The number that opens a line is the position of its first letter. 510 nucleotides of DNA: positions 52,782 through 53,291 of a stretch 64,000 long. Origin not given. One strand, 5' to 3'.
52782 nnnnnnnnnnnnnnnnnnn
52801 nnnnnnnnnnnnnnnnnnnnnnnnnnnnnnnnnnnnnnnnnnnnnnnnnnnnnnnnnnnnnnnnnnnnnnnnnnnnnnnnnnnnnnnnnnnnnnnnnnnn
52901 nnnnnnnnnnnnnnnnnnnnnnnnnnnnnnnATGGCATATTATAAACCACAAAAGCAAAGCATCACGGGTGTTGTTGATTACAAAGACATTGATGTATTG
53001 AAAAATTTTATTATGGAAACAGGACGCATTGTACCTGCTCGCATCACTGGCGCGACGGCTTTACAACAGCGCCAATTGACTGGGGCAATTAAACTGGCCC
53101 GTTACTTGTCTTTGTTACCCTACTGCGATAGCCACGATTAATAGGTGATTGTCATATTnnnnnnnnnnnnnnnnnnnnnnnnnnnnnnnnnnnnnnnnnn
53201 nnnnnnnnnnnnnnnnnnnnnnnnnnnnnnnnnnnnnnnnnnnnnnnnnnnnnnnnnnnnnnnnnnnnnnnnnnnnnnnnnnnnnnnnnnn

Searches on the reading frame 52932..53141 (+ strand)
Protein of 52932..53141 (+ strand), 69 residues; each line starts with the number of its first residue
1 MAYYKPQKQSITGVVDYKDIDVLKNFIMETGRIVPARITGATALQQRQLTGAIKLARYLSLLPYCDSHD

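Call 49: find_encoding_contigs(protein=window:52932-53141:+, flank=10000, max_places=10)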
Protein window:52932-53141:+ (69 aa): no gene with exactly this product is on record in the collection.
